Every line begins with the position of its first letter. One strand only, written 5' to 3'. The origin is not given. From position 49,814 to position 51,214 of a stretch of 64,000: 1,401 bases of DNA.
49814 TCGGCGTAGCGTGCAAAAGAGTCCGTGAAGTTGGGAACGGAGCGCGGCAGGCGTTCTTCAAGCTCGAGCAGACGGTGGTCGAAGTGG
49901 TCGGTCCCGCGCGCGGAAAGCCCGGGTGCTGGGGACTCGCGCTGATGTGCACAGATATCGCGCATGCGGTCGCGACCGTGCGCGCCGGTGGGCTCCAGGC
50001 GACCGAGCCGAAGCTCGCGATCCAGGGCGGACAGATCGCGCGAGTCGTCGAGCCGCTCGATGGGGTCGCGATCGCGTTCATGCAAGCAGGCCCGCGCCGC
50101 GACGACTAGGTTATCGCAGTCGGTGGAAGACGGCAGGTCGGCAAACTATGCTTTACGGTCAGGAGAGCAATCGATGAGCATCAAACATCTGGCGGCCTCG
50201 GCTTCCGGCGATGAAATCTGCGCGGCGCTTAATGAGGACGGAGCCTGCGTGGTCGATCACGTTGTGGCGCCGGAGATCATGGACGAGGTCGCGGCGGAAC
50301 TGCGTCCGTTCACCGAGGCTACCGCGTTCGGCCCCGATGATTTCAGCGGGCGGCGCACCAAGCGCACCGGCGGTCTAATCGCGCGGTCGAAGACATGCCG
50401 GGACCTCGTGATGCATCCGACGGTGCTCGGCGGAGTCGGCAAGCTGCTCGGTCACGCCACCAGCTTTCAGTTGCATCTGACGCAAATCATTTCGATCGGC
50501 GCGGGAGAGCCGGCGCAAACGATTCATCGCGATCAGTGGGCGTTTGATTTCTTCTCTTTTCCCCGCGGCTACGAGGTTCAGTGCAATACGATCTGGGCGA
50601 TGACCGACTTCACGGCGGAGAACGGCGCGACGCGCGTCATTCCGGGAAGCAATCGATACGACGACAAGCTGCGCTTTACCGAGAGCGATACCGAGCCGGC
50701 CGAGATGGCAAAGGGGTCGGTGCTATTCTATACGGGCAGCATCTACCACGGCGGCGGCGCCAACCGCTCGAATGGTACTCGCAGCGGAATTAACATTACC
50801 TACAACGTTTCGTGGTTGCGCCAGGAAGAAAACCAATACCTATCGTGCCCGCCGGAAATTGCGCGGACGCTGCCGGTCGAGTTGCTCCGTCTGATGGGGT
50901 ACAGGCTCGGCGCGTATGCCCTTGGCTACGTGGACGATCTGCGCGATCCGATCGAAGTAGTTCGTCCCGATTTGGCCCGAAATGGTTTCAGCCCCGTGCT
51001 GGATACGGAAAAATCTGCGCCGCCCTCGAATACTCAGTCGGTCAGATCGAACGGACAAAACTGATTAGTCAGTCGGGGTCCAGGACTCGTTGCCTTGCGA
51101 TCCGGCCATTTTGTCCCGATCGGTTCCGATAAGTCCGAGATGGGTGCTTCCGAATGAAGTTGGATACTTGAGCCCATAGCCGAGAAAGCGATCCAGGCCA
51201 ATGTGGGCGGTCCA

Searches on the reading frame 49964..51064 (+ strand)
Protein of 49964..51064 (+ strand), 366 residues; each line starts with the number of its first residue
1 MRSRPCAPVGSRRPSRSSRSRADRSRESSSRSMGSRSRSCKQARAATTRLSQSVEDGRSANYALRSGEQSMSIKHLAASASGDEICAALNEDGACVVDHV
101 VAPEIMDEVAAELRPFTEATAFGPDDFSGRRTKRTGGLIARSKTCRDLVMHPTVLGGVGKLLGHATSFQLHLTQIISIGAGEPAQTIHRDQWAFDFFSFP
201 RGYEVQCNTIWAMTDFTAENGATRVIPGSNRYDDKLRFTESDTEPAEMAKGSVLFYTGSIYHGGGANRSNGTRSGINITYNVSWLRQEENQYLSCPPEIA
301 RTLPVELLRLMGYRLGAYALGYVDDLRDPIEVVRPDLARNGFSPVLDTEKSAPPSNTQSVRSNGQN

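Call 84: search_protein_families(library=pfam, proteins=[window:49964-51064:+], max_evalue=0.0001)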
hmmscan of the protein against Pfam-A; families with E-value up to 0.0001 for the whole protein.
window:49964-51064:+ (366 aa): 1 family
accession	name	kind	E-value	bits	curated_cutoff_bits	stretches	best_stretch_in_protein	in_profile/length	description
PF05721.19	PhyH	-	3.5e-30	106.3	22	1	90-274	2-212/213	Phytanoyl-CoA dioxygenase (PhyH)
